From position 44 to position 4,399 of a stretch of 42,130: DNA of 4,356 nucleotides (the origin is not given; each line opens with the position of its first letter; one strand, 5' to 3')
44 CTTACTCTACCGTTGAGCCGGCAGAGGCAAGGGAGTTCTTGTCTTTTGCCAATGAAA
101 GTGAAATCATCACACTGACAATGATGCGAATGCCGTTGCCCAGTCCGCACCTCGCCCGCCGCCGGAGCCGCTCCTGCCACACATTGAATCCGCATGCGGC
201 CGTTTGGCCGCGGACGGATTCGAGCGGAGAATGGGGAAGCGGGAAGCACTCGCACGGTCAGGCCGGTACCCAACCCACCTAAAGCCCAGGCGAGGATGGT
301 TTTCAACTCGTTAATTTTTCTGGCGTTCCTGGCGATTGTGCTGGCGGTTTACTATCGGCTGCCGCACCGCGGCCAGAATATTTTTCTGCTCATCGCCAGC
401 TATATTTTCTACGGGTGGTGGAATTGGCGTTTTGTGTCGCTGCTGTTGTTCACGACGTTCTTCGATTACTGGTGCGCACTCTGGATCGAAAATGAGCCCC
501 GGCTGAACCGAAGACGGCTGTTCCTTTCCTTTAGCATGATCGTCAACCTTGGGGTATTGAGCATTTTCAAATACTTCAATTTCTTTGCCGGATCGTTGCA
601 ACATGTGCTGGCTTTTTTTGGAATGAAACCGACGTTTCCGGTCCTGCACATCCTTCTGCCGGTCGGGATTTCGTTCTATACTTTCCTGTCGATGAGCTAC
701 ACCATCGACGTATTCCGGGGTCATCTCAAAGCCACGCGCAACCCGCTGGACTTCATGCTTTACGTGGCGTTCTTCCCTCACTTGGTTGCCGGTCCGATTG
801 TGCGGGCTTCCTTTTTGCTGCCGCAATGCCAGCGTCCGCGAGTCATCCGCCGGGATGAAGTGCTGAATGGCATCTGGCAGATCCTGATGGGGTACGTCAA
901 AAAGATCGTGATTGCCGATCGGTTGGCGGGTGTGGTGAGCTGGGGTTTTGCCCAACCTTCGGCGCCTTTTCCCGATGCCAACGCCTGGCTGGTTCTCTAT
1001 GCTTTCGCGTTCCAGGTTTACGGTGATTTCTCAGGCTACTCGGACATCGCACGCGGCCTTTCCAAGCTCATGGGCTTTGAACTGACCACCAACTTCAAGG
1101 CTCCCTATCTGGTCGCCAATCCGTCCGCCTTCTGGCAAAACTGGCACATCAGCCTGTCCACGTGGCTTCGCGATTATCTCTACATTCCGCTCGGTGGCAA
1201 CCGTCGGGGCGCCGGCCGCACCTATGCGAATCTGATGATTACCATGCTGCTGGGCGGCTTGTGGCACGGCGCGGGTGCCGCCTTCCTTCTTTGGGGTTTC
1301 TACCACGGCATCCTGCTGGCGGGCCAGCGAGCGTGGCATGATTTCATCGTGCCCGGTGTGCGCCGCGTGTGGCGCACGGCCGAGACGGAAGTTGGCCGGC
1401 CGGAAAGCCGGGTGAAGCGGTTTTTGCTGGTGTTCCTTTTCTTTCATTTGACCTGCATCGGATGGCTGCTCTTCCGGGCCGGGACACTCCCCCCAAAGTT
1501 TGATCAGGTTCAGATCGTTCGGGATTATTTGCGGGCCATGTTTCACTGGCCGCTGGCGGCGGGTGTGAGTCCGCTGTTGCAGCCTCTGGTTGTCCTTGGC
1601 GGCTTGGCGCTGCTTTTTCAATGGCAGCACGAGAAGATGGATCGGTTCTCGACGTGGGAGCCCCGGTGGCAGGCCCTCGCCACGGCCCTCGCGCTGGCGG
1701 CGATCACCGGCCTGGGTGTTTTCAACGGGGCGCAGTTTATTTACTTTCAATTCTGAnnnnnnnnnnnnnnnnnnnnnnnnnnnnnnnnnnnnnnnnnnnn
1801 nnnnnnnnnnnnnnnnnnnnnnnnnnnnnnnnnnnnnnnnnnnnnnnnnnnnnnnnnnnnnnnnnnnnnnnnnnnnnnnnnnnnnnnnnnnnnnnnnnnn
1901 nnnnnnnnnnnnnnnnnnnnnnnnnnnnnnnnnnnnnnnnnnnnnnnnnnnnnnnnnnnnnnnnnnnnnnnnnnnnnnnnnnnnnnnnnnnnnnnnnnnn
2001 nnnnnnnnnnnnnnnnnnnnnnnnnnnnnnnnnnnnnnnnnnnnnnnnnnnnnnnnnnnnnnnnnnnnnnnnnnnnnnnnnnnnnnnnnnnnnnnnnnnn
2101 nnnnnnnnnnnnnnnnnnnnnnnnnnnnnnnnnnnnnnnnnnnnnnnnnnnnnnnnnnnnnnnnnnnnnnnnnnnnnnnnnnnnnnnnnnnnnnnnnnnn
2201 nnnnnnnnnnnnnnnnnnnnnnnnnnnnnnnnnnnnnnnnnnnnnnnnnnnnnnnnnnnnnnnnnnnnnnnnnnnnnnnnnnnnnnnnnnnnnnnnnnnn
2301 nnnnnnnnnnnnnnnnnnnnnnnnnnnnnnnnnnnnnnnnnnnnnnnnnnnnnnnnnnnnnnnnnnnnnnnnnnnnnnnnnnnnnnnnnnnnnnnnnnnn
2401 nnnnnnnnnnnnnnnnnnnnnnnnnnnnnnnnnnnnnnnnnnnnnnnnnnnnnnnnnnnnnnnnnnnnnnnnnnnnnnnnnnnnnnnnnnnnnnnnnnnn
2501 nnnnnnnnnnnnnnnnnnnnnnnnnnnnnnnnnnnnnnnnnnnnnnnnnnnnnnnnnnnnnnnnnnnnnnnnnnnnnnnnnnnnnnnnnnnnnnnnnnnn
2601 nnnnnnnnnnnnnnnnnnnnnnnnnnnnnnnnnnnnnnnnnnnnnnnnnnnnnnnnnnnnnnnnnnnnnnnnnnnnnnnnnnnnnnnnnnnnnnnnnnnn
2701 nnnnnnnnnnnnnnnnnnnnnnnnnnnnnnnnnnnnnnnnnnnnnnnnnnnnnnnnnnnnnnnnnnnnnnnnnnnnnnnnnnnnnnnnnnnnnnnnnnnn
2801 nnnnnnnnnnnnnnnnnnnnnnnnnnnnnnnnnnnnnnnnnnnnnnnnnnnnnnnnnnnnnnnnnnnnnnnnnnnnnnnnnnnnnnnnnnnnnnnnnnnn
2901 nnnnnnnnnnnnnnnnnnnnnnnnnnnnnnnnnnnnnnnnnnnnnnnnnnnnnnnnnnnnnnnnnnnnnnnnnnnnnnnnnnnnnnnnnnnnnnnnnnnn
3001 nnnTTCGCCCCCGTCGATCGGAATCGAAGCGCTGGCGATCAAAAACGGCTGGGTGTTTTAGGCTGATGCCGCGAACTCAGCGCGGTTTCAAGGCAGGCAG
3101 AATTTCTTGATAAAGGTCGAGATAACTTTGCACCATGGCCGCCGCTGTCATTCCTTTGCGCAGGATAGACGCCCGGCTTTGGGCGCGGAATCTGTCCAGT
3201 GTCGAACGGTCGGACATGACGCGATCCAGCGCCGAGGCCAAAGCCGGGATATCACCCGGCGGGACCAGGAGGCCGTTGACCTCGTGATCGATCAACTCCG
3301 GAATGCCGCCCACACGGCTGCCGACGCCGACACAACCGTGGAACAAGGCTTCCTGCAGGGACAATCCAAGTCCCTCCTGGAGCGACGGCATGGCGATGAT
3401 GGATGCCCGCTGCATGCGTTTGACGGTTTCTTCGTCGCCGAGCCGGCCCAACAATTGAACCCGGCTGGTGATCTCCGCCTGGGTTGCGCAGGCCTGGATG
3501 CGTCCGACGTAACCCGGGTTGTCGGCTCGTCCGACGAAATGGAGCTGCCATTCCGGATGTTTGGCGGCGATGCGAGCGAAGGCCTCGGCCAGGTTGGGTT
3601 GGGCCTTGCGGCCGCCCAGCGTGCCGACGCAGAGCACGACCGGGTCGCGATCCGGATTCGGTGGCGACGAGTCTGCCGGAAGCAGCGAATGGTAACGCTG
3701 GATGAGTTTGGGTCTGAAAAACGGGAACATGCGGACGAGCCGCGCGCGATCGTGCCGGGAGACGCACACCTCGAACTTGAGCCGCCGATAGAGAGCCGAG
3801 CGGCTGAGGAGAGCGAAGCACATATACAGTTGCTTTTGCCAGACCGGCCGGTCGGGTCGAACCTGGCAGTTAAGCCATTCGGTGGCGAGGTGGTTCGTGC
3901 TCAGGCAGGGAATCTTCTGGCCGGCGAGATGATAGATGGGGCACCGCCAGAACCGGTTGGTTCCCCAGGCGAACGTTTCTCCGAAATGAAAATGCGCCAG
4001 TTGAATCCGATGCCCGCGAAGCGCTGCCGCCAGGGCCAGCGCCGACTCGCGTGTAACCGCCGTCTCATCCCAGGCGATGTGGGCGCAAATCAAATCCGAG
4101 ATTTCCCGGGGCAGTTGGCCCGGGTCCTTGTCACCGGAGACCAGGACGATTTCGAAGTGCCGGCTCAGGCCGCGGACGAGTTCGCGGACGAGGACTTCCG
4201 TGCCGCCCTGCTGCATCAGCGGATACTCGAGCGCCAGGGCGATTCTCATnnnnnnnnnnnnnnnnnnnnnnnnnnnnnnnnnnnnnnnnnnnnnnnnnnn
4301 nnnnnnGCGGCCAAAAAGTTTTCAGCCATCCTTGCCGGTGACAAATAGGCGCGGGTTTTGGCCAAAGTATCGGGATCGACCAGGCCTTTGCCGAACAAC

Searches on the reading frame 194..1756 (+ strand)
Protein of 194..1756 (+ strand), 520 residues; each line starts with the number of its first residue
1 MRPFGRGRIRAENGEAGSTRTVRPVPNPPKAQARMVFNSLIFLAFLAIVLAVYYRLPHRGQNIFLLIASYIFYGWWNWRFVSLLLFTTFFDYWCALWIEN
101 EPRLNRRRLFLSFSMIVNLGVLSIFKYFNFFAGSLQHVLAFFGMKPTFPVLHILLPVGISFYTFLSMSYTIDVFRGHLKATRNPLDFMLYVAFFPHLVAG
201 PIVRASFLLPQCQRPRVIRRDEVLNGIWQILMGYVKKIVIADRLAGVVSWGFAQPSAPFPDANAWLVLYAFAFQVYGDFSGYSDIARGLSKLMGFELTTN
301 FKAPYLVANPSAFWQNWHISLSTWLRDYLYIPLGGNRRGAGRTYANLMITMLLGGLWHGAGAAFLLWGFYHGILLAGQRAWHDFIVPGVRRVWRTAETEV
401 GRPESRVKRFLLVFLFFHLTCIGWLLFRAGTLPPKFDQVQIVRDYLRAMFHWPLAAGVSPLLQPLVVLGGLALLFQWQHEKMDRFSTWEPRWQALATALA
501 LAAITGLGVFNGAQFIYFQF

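Call 11: search_protein_families(library=pfam, proteins=[window:194-1756:+], max_evalue=0.001)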
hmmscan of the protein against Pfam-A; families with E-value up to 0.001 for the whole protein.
window:194-1756:+ (520 aa): 1 family
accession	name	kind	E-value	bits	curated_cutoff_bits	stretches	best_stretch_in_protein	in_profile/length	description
PF03062.24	MBOAT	-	1.8e-26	93.7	27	1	179-384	76-300/337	MBOAT, membrane-bound O-acyltransferase family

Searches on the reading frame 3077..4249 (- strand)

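Call 11: search_protein_families(library=pfam, proteins=[window:3077-4249:-], max_evalue=0.001)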
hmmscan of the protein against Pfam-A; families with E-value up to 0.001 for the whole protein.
window:3077-4249:- (390 aa): 5 families
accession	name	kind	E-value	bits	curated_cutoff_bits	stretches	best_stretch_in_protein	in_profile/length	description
PF00534.26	Glycos_transf_1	-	4.2e-31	108.2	26.4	1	197-359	10-170/172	Glycosyl transferases group 1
PF13692.12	Glyco_trans_1_4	-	5.7e-29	101.6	27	1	203-347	2-142/142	Glycosyl transferases group 1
PF13439.12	Glyco_transf_4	-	2.1e-08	34.8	28.5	1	15-177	2-154/170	Glycosyltransferase Family 4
PF20706.3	GT4-conflict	-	2.1e-07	30.7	26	1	193-350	189-360/385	Family 4 Glycosyltransferase in conflict systems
PF13579.12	Glyco_trans_4_4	-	0.00041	21.2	29.7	1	15-175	1-146/158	Glycosyl transferase 4-like domain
